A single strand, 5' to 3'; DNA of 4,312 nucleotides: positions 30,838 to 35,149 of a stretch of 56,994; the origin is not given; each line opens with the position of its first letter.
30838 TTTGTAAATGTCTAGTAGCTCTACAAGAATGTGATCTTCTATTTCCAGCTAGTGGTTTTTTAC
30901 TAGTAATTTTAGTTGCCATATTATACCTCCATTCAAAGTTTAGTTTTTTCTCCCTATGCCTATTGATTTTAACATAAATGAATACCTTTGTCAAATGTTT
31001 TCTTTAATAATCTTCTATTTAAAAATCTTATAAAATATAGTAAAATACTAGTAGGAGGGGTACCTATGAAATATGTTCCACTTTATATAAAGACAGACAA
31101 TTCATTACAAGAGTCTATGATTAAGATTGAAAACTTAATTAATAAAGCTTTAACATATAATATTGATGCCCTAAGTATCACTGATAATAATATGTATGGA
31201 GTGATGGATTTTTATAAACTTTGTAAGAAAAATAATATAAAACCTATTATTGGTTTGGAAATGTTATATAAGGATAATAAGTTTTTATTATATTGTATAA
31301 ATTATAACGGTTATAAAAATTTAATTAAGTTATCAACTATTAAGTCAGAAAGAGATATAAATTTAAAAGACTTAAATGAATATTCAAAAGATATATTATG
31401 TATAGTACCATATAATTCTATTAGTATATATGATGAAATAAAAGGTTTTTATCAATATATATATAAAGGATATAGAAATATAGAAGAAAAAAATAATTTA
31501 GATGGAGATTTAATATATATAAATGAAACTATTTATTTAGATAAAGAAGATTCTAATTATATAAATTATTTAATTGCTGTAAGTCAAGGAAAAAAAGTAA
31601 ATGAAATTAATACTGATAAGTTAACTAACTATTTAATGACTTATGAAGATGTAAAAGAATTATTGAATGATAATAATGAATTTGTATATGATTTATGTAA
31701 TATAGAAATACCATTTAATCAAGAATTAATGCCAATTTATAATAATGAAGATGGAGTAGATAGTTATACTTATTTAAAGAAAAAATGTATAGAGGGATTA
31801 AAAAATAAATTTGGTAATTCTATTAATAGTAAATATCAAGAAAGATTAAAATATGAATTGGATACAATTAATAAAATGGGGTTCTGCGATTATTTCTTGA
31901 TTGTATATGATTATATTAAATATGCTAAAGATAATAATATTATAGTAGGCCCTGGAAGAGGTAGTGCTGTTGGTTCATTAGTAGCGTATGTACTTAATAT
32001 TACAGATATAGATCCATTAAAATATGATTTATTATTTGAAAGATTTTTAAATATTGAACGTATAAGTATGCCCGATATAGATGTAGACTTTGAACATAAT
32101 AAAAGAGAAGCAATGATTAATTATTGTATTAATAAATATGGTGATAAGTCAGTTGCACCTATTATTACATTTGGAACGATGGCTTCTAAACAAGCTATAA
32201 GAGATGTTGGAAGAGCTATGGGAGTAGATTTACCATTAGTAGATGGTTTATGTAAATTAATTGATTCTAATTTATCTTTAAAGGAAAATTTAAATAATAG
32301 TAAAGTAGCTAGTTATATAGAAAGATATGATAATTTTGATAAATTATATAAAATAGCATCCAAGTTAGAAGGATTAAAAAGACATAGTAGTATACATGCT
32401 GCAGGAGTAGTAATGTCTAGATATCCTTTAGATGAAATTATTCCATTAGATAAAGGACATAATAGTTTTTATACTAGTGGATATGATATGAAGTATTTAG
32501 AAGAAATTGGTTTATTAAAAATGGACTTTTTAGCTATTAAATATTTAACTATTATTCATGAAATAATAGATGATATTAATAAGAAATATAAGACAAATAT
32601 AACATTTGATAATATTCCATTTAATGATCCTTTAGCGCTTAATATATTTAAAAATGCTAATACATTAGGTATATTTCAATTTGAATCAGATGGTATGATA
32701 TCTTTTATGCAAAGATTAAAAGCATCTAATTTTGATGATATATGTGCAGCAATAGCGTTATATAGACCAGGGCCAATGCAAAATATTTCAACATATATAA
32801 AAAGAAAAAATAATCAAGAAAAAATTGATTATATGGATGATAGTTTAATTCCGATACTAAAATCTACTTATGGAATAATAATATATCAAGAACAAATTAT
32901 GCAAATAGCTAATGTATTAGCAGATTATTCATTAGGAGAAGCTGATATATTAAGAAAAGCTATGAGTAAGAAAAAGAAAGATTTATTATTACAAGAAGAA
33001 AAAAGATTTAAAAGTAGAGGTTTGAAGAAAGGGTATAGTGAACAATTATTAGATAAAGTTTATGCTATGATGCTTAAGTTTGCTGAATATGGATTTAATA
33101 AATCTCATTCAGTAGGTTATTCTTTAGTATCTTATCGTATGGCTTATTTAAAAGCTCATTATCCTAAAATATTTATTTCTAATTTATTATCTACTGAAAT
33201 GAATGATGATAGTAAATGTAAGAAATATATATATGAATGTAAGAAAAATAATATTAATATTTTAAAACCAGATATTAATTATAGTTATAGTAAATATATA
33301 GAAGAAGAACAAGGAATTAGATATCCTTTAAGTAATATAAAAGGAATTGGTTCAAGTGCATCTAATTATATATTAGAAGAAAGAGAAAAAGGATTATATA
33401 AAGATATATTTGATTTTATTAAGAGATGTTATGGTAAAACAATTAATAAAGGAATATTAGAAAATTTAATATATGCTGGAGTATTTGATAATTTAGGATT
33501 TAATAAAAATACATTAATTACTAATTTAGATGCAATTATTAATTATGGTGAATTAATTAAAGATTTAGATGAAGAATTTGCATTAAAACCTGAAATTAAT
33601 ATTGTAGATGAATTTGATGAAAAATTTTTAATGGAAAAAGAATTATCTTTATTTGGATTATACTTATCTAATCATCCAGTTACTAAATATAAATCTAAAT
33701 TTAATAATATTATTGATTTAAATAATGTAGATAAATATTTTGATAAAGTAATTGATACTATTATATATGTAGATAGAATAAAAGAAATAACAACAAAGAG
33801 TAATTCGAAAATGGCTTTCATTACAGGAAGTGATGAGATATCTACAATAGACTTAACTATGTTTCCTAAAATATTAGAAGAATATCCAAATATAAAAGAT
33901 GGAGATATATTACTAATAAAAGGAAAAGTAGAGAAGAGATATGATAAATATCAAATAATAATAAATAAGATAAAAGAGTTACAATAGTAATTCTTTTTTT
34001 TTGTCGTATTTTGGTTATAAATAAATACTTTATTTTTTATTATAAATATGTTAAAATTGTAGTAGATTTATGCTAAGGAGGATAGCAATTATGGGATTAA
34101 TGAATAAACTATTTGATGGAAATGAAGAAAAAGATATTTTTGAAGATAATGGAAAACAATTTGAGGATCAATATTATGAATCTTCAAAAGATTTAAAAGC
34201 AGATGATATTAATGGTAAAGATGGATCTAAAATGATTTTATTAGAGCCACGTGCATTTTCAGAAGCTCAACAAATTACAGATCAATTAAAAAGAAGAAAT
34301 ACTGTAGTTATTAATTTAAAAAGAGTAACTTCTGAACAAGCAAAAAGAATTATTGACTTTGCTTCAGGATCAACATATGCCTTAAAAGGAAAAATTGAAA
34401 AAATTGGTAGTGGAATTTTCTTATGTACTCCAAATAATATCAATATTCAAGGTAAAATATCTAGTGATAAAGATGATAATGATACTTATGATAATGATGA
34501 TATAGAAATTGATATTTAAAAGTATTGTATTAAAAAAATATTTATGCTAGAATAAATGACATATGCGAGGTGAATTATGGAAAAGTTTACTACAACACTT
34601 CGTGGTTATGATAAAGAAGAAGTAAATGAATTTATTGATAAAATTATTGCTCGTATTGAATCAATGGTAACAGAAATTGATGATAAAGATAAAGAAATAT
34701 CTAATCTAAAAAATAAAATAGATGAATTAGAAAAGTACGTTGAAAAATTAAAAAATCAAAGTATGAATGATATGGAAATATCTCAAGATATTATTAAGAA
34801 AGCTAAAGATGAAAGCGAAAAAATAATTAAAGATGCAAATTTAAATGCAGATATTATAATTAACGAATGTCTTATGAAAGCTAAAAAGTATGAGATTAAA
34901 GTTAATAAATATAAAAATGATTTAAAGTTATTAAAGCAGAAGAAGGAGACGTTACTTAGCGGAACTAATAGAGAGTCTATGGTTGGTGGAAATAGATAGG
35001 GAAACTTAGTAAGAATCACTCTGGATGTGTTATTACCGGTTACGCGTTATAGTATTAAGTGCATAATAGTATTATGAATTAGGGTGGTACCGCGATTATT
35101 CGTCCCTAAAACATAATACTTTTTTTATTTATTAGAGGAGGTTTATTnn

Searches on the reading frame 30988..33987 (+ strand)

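Call 6: search_protein_families(library=pfam, proteins=[window:30988-33987:+])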
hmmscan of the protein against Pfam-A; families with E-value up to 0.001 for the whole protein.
window:30988-33987:+ (999 aa): 5 families
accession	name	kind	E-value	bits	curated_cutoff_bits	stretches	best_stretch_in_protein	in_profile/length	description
PF07733.18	DNA_pol3_alpha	-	2.7e-98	329.1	23.9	1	262-516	2-260/260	Bacterial DNA polymerase III alpha NTPase domain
PF17657.6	DNA_pol3_finger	-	1.7e-60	203.6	22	1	520-681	2-165/166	Bacterial DNA polymerase III alpha subunit finger domain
PF14579.12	HHH_6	-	1.7e-23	83.1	25.6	1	756-842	2-89/90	Helix-hairpin-helix motif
PF02811.25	PHP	-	2.4e-21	77.2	26.4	1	34-152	4-133/164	PHP domain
PF01336.31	tRNA_anti-codon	-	2.3e-12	47.1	27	1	930-998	6-75/75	OB-fold nucleic acid binding domain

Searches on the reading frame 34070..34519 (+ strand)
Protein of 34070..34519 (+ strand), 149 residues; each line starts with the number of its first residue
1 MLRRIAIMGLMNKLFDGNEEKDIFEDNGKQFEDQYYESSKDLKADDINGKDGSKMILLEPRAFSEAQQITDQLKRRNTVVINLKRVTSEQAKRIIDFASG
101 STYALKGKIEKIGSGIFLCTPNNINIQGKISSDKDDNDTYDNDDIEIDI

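Call 6: search_protein_families(library=pfam, proteins=[window:34070-34519:+])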
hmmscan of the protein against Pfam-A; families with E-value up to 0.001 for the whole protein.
window:34070-34519:+ (149 aa): 1 family
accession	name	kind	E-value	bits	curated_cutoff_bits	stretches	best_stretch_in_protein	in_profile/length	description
PF04472.17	SepF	-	8e-28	96.9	27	1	56-126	2-72/72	Cell division protein SepF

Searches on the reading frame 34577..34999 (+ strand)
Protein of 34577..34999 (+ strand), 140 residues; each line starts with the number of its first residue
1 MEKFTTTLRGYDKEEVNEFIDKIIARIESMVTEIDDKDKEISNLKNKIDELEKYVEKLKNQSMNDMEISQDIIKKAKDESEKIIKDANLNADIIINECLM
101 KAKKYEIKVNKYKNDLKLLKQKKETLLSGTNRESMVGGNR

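Call 6: search_protein_families(library=pfam, proteins=[window:34577-34999:+])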
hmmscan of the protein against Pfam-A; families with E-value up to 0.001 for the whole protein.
window:34577-34999:+ (140 aa): 1 family
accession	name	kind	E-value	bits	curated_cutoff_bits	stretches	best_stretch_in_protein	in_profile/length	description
PF05103.18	DivIVA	-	1.5e-18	67.5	28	1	3-122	10-129/131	DivIVA protein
